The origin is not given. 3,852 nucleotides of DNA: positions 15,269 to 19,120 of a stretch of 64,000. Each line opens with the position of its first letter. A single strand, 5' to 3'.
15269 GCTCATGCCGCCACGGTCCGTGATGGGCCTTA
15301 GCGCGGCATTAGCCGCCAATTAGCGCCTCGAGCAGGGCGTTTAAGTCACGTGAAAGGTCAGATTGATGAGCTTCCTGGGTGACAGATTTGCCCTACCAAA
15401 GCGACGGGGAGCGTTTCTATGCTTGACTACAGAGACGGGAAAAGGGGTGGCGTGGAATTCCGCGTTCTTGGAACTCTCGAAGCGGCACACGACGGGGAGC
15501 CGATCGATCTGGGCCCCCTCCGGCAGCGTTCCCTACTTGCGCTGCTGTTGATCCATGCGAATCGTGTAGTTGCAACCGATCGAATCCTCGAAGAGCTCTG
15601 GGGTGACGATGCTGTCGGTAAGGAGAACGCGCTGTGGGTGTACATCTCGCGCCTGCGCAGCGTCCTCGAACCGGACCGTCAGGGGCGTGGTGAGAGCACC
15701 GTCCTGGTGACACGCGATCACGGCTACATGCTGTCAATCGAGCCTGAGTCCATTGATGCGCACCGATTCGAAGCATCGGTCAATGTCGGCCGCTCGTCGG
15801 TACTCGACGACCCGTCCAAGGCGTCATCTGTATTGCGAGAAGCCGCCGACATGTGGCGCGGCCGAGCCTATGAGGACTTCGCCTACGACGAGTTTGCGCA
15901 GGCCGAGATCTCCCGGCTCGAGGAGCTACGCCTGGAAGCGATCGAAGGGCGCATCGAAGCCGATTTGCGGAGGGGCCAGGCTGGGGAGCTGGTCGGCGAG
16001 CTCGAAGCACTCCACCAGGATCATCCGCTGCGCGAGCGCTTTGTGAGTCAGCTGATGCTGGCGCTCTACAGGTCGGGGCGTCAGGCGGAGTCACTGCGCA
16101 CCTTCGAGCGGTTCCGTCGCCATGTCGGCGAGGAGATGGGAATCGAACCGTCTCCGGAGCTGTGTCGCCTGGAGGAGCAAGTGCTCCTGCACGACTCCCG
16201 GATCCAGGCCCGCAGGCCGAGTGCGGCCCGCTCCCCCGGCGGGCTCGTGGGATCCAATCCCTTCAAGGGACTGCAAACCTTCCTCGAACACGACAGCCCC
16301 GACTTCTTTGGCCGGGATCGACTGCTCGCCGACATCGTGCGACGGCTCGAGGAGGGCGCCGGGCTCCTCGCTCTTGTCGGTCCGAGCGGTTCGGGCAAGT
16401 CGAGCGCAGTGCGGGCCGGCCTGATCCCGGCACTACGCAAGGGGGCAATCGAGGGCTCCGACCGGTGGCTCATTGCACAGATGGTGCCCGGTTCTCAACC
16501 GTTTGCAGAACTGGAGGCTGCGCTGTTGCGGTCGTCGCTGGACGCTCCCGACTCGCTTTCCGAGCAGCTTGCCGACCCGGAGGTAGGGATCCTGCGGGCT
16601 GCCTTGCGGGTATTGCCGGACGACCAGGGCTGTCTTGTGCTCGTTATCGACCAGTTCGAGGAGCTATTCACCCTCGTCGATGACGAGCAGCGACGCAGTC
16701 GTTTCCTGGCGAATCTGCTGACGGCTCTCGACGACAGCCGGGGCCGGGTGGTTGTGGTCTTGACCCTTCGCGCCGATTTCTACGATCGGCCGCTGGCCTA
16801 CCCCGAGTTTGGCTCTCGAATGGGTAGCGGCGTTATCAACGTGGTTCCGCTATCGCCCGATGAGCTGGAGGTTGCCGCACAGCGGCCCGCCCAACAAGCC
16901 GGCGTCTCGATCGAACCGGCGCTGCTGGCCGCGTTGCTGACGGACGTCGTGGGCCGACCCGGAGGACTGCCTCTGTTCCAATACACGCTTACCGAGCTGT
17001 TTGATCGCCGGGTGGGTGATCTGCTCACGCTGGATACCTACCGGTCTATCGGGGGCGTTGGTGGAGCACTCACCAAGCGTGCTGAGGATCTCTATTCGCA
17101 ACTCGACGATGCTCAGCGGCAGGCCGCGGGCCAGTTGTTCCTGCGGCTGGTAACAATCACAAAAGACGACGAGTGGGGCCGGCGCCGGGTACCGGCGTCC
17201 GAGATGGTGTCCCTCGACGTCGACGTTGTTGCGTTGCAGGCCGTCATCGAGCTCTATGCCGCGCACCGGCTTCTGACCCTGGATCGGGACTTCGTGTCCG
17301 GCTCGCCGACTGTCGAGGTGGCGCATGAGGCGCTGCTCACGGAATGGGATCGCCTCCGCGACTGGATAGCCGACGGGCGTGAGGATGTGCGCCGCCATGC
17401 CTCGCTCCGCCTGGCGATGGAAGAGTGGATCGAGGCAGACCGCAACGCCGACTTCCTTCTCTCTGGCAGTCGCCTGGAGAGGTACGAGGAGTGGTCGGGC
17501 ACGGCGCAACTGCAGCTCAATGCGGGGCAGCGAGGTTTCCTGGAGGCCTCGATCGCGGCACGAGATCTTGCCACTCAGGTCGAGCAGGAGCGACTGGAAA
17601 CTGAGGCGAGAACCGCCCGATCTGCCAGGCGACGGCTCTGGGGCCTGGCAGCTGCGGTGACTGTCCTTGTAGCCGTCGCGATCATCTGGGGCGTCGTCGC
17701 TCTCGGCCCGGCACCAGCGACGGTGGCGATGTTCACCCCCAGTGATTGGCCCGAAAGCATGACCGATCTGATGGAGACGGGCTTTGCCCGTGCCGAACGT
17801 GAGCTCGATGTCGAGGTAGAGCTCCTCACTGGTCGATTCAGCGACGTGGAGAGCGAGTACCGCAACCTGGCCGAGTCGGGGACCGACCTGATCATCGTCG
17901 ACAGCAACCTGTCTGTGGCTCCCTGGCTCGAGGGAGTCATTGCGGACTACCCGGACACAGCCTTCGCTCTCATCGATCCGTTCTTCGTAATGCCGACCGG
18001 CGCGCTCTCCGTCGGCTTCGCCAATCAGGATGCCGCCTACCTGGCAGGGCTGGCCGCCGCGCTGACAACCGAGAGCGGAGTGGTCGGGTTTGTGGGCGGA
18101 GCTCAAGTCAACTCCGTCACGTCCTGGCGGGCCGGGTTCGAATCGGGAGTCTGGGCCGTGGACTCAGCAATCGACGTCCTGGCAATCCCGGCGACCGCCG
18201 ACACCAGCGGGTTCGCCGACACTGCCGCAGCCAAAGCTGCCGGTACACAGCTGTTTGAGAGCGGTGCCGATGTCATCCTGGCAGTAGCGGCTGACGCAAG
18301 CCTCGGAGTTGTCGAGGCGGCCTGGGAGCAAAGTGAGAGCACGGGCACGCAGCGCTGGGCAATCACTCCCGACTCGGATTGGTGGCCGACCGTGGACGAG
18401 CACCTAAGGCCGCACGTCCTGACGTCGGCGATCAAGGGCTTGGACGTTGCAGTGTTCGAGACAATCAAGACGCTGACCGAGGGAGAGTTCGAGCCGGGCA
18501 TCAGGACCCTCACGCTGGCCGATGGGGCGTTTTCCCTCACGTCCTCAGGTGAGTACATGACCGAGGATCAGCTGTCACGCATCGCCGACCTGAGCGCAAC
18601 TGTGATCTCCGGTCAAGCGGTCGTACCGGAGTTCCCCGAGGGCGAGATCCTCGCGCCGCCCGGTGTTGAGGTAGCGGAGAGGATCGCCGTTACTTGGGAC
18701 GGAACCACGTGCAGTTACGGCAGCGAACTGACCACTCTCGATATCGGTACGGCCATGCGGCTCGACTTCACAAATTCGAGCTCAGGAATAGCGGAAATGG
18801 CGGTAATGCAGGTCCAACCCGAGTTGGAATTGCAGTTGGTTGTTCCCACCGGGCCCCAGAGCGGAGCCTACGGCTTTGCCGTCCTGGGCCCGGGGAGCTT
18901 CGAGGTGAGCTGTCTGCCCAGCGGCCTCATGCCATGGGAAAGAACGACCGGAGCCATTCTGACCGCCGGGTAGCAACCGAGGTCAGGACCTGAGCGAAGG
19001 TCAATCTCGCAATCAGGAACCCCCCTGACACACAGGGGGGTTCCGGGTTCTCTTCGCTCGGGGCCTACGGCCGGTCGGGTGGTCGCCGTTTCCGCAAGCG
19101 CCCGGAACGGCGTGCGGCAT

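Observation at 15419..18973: Transmembrane SARP-nSTAND regulator with an extracytoplasmic BMP/PnrA-type ligand-binding domain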

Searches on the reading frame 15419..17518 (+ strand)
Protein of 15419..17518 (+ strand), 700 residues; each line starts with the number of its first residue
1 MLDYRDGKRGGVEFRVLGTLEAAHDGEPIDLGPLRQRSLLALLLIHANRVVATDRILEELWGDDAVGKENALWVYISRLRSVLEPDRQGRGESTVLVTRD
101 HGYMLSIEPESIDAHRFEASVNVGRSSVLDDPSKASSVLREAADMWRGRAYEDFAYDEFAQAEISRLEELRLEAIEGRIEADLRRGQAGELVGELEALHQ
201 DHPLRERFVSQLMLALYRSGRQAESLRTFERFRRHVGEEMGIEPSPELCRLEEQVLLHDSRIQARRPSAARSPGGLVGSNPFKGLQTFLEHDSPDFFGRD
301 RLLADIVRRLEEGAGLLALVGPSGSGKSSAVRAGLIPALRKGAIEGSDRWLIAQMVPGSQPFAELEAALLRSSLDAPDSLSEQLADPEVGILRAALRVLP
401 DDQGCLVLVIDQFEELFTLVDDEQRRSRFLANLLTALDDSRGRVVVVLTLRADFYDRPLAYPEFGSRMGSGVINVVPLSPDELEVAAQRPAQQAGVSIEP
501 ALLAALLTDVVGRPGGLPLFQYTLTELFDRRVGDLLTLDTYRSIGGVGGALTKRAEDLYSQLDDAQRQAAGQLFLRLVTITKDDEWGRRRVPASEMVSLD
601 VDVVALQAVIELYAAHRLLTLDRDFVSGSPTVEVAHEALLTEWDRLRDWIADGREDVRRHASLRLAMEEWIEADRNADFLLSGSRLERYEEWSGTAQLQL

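Call 92: search_solved_structures(query=window:15419-17518:+, max_evalue=0.001)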
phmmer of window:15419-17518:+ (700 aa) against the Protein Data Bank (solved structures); distinct sequences matched with E-value up to 0.001: 16.
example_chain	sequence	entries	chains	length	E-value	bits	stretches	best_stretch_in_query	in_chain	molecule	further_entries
8hvr_I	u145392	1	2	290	2.8e-36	128.8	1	8-260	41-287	Regulatory protein AfsR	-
8k60_I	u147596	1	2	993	4.7e-35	124.8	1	8-299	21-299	Regulatory protein AfsR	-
8jke_I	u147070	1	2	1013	6.1e-35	124.4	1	8-299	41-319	Regulatory protein AfsR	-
2fez_A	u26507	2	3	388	7.6e-33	117.5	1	12-271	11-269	Probable regulatory protein embR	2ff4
3t72_A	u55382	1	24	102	2.1e-06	30.1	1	26-104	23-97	Phosphate regulon transcriptional regulatory protein phoB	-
1qqi_A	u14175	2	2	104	2.2e-06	30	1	26-104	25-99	PHOSPHATE REGULON TRANSCRIPTIONAL REGULATORY PROTEIN PHOB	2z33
1gxp_A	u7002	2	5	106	2.4e-06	29.9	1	26-104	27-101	PHOSPHATE REGULON TRANSCRIPTIONAL REGULATORY PROTEIN | PHOSPHATE REGULON TRANSCRIPTIONAL REGULATORY PROTEIN PHOB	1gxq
2oqr_A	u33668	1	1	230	2.7e-06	29.8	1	25-89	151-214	Sensory transduction protein regX3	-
5dcm_B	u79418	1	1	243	1.7e-05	27.1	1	23-111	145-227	PhoB family transcriptional regulator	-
3zq7_A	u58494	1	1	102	4.4e-05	25.7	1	23-87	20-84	KDP OPERON TRANSCRIPTIONAL REGULATORY PROTEIN KDPE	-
8hih_O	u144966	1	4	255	5.1e-05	25.5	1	18-89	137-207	Transcriptional regulatory protein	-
5dcl_A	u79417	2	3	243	5.9e-05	25.3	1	23-113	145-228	PhoB family transcriptional regulator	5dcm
4kfc_A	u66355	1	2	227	0.00016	23.9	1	23-87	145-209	KDP operon transcriptional regulatory protein KdpE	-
4kny_A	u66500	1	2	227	0.00019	23.7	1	23-87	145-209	KDP operon transcriptional regulatory protein KdpE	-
6lgq_D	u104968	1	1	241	0.00021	23.5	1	23-87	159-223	DNA-binding response regulator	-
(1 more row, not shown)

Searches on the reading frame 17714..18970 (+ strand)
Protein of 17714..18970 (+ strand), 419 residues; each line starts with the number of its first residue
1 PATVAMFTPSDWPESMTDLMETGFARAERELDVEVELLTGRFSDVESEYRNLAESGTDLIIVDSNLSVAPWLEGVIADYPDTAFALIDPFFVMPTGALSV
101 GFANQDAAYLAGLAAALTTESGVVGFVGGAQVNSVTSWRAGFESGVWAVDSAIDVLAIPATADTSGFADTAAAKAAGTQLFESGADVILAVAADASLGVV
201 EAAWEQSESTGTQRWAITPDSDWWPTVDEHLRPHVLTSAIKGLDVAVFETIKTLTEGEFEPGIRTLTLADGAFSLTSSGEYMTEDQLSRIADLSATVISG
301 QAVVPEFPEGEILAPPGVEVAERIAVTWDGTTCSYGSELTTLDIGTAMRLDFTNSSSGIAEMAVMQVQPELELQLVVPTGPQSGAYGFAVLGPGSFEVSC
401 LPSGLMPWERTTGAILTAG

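Call 25: search_solved_structures(query=window:17714-18970:+, max_evalue=1, show_alignments=2)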
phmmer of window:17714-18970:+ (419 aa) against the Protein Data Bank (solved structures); distinct sequences matched with E-value up to 1: 15.
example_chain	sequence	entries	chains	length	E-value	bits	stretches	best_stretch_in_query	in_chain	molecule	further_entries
7x0r_A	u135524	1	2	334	5.6e-25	91.3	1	22-307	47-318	Lbp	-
2fqw_A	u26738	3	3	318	1.1e-20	77.1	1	49-305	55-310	Membrane lipoprotein tmpC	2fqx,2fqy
6yab_AAA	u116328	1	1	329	3.6e-20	75.5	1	56-306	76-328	Lipoprotein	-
6ya3_C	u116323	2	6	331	3.7e-20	75.4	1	56-306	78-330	Lipoprotein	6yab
6y9u_A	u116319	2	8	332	3.7e-20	75.4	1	56-306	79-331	Lipoprotein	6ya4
6yab_DDD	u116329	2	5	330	5.7e-20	74.8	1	56-306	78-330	Lipoprotein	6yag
9q1u_A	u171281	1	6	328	3.3e-17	65.7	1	20-309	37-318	Basic membrane protein A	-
6shu_A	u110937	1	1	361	2.7e-14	56.1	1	91-268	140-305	Basic membrane protein D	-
4pev_A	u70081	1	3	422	4.3e-13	52.1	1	15-277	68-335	Membrane lipoprotein family protein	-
4iil_A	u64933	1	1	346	9.1e-05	24.7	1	52-205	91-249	Membrane lipoprotein TpN38(b)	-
6pi5_A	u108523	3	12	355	0.00041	22.6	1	43-190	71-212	Atrazine periplasmic binding protein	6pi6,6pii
3s99_A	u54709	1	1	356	0.0032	19.6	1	42-229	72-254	Basic membrane lipoprotein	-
4ycs_A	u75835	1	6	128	0.0039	19.4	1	24-116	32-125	Uncharacterized protein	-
2hqb_A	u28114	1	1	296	0.023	16.9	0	23-128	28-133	Transcriptional activator of comK gene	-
6gq0_A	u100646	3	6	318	0.12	14.4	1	8-161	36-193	Putative sugar binding protein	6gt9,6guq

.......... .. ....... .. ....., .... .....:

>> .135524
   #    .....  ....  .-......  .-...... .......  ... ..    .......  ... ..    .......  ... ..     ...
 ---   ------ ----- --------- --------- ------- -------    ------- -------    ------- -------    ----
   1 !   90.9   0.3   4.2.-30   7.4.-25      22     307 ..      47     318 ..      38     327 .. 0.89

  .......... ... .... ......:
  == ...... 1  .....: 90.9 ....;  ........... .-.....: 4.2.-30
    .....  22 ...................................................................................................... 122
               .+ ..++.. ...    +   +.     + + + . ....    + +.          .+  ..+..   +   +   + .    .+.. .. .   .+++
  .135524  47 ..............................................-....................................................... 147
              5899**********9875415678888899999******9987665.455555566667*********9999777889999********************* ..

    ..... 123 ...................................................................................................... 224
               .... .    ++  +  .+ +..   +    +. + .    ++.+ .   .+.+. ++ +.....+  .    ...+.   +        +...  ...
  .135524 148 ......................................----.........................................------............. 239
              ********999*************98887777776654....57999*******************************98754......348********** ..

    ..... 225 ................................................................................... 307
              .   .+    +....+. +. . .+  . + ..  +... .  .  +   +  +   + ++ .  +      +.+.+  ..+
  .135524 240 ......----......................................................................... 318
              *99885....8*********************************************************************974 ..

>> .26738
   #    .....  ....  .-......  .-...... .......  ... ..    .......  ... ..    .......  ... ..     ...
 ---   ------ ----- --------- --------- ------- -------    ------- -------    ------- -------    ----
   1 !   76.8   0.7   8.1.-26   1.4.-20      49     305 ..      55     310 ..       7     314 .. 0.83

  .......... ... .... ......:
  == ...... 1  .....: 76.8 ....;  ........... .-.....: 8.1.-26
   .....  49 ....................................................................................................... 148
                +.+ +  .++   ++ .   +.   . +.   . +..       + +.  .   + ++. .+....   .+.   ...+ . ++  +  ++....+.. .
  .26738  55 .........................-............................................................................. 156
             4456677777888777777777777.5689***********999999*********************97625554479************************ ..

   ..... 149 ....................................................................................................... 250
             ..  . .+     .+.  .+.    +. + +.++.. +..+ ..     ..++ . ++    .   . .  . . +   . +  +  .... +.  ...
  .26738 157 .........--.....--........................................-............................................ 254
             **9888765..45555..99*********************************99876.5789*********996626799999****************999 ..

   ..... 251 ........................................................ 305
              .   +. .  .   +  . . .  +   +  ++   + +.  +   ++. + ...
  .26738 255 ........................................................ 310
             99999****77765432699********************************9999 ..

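Call 37: predict_structure(alignment_id=A2)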
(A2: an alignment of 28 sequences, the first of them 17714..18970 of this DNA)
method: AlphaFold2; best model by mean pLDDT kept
length: 419 residues; sequences in the alignment: 28
mean_pLDDT: 94.5   pTM: 0.93
mean pLDDT of the five models: 94.5, 94.3, 94.0, 93.8, 93.6
residues with pLDDT >= 90: 367; 70-90: 50; 50-70: 2; < 50: 0
segments of 3 or more residues with pLDDT < 50: none
pLDDT, mean of each block of 10 residues (from residue 1): 87 85 97 92 90 97 88 96 93 91 97 98 98 95 98 98 94 99 98 97 98 97 94 97 97 97 96 93 97 98 95 95 97 96 95 96 86 90 96 95 82 95
secondary structure, 60 per line:
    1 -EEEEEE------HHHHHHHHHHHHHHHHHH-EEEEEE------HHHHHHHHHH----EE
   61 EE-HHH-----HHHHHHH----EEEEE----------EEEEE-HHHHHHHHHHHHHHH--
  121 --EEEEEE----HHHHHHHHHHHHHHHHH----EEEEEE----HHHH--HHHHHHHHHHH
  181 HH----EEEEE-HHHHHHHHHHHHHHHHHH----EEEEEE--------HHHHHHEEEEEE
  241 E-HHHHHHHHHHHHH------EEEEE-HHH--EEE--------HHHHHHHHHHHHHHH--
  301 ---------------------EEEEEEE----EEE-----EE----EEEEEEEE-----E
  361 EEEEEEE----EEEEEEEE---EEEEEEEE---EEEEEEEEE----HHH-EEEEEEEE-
elements in order: E2-7 H14-31 E33-38 H45-54 E59-62 H72-78 E83-87 E98-102 H104-118 E123-128 H133-149 E154-159 H164-167 H170-182 E187-191 H193-210 E215-220 H229-234 E235-241 H243-255 E262-266 E273-275 H284-298 E322-328 E333-335 E347-354 E360-367 E372-379 E383-390 E394-402 E411-418

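Call 40: fold_search(model_id=the predicted structure, library=pdb)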
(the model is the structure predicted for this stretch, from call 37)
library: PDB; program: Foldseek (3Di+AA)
matches with E <= 10: 1798; with E <= 0.001: 531
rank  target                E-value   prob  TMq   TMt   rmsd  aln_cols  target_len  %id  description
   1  7x0r_B                1.8e-20  1.00  0.54  0.70   4.7       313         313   27  Crystal structure of substrate binding protein Lbp complexed wtih guanosine from Clostridium thermocellum (released 2022-09-14)
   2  6y9u_D                2.4e-20  1.00  0.51  0.62   5.8       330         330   25  Crystal structure of PnrA from S. pneumoniae in complex with adenosine (released 2021-02-10)
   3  7x0r_A                2.5e-20  1.00  0.54  0.70   4.7       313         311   27  Crystal structure of substrate binding protein Lbp complexed wtih guanosine from Clostridium thermocellum (released 2022-09-14)
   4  6yab_AAA              4.8e-20  1.00  0.50  0.62   5.8       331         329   24  Crystal structure of PnrA from S. pneumoniae in complex with uridine (released 2021-02-10)
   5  6y9u_A                7.7e-20  1.00  0.51  0.61   5.8       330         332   25  Crystal structure of PnrA from S. pneumoniae in complex with adenosine (released 2021-02-10)
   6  6shu                  8.1e-20  1.00  0.54  0.69   5.0       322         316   20  Borrelia burgdorferi BmpD nucleoside binding protein bound to adenosine (released 2020-02-12)
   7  6y9u_B                1.2e-19  1.00  0.51  0.62   5.7       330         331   25  Crystal structure of PnrA from S. pneumoniae in complex with adenosine (released 2021-02-10)
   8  6yag_D                1.2e-19  1.00  0.52  0.64   5.5       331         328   25  Crystal structure of PnrA from S. pneumoniae in complex with thymidine (released 2021-02-10)
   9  6yab_DDD              1.5e-19  1.00  0.51  0.63   5.6       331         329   25  Crystal structure of PnrA from S. pneumoniae in complex with uridine (released 2021-02-10)
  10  6yag_C                2.4e-19  1.00  0.51  0.62   5.7       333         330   26  Crystal structure of PnrA from S. pneumoniae in complex with thymidine (released 2021-02-10)
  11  2fqw                  1.0e-18  1.00  0.56  0.72   4.8       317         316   26  PnrA from Treponema pallidum as purified from E. coli (bound to inosine) (released 2006-02-14)
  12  4pev_A                1.0e-18  1.00  0.51  0.56   5.7       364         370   23  Crystal structure of ABC transporter system solute-binding proteins from Aeropyrum pernix K1 (released 2014-05-21)
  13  4iil                  3.5e-16  1.00  0.52  0.66   5.3       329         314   20  Crystal Structure of RfuA (TP0298) of T. pallidum Bound to Riboflavin (released 2013-02-27)
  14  6pi5_C                4.4e-16  1.00  0.54  0.66   4.6       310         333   22  The evolving story of AtzT, a periplasmic binding protein (released 2019-11-13)
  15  6pii_A                6.3e-16  1.00  0.53  0.64   4.8       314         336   21  The evolving story of AtzT, a periplasmic binding protein (released 2019-11-13)
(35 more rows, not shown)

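Call 82: search_protein_representatives(protein=window:17714-18970:+)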
Query: 419 residues. Proteins with E-value up to 0.001 (for the whole library): 4623; up to 1e-10: 1904; up to 1e-30: 129. The best 150 are listed.
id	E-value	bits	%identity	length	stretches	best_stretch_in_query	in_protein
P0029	8.8e-167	571.5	79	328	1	93-419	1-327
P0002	5.4e-121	420.7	52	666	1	4-403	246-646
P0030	6.2e-101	354.6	48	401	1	21-403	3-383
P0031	8.4e-81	288.3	35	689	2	14-319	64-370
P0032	4.2e-66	239.9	41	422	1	15-367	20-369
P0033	5.9e-64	232.9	39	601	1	2-398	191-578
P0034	1.8e-61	224.6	39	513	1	14-401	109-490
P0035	8.2e-61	222.5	39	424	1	3-336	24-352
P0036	9.9e-58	212.4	54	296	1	161-345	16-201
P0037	2.6e-56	207.7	35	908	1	19-414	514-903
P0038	2.3e-55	204.6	35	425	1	17-401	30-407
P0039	5.9e-55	203.2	37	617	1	17-401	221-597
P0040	3.2e-54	200.8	28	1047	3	53-278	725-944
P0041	9.3e-54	199.3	35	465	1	7-400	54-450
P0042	1.0e-53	199.2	36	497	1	18-402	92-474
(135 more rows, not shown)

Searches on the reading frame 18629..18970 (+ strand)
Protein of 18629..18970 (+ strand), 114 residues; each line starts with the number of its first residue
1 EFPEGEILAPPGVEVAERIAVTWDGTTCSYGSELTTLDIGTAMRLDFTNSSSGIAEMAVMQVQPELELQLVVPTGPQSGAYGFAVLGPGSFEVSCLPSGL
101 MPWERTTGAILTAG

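Call 39: search_protein_families(library=pfam, proteins=[window:18629-18970:+], max_evalue=10)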
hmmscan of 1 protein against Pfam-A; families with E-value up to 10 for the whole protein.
window:18629-18970:+ (114 aa): 2 families
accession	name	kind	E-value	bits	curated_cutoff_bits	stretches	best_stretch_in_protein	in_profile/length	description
PF05506.17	PLipase_C_C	-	0.2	13.1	24.4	1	58-92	40-74/80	Bacterial phospholipase C, C-terminal domain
PF17210.9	SdrD_B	-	0.22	12.2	29.7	1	52-102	22-72/112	SdrD B-like domain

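Call 50: predict_structure(alignment_id=A3)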
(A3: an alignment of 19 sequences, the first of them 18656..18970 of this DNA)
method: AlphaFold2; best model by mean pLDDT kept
length: 105 residues; sequences in the alignment: 19
mean_pLDDT: 92.3   pTM: 0.83
mean pLDDT of the five models: 92.3, 92.1, 91.6, 91.5, 90.4
residues with pLDDT >= 90: 85; 70-90: 15; 50-70: 3; < 50: 2
segments of 3 or more residues with pLDDT < 50: none
pLDDT, mean of each block of 10 residues (from residue 1): 74 98 94 96 97 87 97 95 94 90 95
secondary structure, 60 per line:
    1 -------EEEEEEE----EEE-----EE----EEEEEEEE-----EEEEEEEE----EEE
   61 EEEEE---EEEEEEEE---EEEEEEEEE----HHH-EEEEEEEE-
elements in order: E8-14 E19-21 E33-40 E46-53 E58-65 E69-76 E80-88 E97-104

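Call 53: fold_search(model_id=the predicted structure, library=pdb)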
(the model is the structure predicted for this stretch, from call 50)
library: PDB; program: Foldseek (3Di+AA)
matches with E <= 10: 1761; with E <= 0.001: 61
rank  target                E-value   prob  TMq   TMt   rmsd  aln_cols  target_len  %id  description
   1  7wgu_B                5.2e-05  1.00  0.65  0.22   3.3        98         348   17  Crystal structure of metal-binding protein EfeO from Escherichia coli (released 2022-12-14)
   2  7wgu_A                5.2e-05  1.00  0.60  0.21   3.8        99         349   18  Crystal structure of metal-binding protein EfeO from Escherichia coli (released 2022-12-14)
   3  8vuk                  6.8e-05  1.00  0.61  0.70   3.7        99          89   16  The crystal structure of Brucella abortus FtrB at 1.3 Angstrom resolution (released 2025-01-22)
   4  6kol                  1.1e-04  1.00  0.66  0.57   5.5       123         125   14  Crystal structure of auracyanin from photosynthetic bacterium Roseiflexus castenholzii (released 2020-01-29)
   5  8p4g_A                2.4e-04  1.00  0.63  0.19   4.9       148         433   11  Crystal structure of a multicopper oxidase 3F3 variant from Pyrobaculum aerophilum (released 2024-02-21)
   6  6fdj_K                2.5e-04  1.00  0.62  0.27   7.5       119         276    8  Crystal Structure of Two-Domain Laccase mutant H165A from Streptomyces griseoflavus with high copper ions occupancy (released 2019-01-30)
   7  6k3d                  2.5e-04  1.00  0.58  0.17   7.8       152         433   11  Structure of multicopper oxidase mutant (released 2020-05-20)
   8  1qhq                  3.1e-04  1.00  0.63  0.50   5.0       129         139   16  AURACYANIN, A BLUE COPPER PROTEIN FROM THE GREEN THERMOPHILIC PHOTOSYNTHETIC BACTERIUM CHLOROFLEXUS AURANTIACUS (released 2001-03-07)
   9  8p9v_C                3.5e-04  1.00  0.62  0.27   7.5       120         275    7  Crystal Structure of Two-Domain Laccase mutant M199G/R240H/D268N from Streptomyces griseoflavus (released 2024-04-10)
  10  3ta4_F                3.9e-04  1.00  0.61  0.25   7.3       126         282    8  Small laccase from Amycolatopsis sp. ATCC 39116 complexed with 1-(3,4-dimethoxyphenyl)-2-(2-methoxyphenoxy)-1,3-dihydr (released 2012-09-12)
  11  6rh9_A                3.9e-04  1.00  0.60  0.26   7.0       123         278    6  Crystal Structure of Two-Domain Laccase mutant I170F from Streptomyces griseoflavus (released 2019-07-17)
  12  6h5y_A                4.3e-04  1.00  0.52  0.15   8.0       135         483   10  PM1 mutant, 7D5 (released 2019-08-14)
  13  1fwx_D                4.6e-04  1.00  0.62  0.13   4.0       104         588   15  CRYSTAL STRUCTURE OF NITROUS OXIDE REDUCTASE FROM P. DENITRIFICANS (released 2001-09-25)
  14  8p4g_B                4.6e-04  1.00  0.63  0.19   5.0       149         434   11  Crystal structure of a multicopper oxidase 3F3 variant from Pyrobaculum aerophilum (released 2024-02-21)
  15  9f8x_A                4.8e-04  1.00  0.60  0.13   4.2       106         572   15  Low-dose structure of Marinobacter nauticus nitrous oxide reductase (released 2024-06-19)
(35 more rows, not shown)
